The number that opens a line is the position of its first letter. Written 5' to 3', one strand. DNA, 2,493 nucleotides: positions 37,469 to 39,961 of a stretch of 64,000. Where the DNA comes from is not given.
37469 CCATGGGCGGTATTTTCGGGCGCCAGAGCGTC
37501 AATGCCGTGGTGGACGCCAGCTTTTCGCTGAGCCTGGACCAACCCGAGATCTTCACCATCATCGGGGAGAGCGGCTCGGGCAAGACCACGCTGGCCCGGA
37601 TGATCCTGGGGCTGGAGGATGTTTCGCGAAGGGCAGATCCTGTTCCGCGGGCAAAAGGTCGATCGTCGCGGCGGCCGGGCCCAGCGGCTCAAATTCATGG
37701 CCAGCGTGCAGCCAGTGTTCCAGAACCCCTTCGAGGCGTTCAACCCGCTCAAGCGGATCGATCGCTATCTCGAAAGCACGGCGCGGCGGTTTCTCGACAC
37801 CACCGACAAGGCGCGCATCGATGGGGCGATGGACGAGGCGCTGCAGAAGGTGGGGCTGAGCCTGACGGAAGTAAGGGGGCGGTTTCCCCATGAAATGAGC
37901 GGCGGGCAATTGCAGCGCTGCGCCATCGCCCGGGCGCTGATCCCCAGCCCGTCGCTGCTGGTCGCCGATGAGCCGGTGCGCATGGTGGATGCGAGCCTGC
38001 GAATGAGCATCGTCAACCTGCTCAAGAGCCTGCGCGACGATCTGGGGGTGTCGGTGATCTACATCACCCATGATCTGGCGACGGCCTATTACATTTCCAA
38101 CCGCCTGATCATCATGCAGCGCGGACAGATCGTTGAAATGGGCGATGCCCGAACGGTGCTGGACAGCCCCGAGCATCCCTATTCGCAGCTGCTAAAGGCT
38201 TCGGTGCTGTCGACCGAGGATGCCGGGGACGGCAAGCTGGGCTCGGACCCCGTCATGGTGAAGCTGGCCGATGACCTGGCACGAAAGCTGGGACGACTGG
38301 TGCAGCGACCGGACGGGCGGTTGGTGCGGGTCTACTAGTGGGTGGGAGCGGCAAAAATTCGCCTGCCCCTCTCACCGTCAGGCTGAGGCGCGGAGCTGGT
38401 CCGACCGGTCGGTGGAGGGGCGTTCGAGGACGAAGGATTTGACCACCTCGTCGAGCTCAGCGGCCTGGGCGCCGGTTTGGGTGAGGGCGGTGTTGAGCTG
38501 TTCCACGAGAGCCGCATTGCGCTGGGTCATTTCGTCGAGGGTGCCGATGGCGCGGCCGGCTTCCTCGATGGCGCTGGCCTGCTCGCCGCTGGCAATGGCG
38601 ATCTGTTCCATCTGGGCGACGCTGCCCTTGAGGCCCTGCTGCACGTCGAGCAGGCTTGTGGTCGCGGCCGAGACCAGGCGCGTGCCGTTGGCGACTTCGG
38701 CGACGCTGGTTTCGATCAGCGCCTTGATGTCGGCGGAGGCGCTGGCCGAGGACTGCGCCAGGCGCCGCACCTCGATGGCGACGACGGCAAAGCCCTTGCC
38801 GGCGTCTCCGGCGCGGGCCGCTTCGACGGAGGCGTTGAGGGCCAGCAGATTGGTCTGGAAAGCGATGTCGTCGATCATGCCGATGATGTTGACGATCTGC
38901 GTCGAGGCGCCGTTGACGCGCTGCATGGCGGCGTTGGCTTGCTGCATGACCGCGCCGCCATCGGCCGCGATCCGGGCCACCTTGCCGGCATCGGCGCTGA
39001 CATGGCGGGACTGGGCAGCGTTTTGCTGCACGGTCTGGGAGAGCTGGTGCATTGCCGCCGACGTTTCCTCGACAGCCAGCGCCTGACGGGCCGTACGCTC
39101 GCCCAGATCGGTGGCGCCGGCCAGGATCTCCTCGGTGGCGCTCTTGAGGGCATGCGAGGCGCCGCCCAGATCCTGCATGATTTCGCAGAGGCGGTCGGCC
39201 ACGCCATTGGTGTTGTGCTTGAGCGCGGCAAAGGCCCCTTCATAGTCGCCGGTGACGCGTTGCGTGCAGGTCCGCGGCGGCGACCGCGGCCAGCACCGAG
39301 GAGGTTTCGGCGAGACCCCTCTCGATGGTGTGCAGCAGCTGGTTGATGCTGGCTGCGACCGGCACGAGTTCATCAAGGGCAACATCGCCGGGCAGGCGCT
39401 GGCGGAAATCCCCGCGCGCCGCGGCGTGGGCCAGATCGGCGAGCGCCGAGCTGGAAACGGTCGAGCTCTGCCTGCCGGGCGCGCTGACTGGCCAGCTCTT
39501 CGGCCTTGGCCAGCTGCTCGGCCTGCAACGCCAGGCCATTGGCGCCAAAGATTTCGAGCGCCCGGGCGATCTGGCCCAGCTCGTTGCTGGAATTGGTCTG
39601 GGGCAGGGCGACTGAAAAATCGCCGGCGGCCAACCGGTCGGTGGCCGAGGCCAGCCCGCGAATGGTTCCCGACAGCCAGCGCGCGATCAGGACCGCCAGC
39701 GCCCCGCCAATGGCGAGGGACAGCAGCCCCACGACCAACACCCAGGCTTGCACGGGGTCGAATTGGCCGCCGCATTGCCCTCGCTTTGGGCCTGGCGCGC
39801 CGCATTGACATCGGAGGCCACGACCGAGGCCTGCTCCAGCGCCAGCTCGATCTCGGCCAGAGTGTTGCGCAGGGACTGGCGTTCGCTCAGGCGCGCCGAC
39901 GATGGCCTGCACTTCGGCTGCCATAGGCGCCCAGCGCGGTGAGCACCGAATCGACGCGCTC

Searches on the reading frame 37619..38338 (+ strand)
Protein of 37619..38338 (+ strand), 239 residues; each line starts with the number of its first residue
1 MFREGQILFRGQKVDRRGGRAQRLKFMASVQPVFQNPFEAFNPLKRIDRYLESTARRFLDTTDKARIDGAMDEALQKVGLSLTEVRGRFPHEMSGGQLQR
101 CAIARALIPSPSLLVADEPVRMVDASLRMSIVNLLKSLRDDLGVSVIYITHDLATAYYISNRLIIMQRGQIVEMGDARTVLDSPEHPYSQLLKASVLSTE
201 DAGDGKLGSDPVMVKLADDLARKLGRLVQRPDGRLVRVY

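Call 69: search_protein_families(library=pfam, proteins=[window:37619-38338:+], max_evalue=0.000001)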
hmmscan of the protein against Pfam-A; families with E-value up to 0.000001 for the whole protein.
window:37619-38338:+ (239 aa): 1 family
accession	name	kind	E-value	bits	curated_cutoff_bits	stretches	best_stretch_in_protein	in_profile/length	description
PF00005.33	ABC_tran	-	2.1e-12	48.2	25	1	4-120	39-136/137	ABC transporter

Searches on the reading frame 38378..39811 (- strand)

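Call 57: search_protein_families(library=pfam, proteins=[window:38378-39811:-], max_evalue=0.00001)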
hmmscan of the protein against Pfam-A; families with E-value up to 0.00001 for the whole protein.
window:38378-39811:- (477 aa): 1 family
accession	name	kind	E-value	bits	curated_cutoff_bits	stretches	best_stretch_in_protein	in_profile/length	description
PF00015.26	MCPsignal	-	5e-36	124.6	34.6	1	278-428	7-171/172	Methyl-accepting chemotaxis protein (MCP) signalling domain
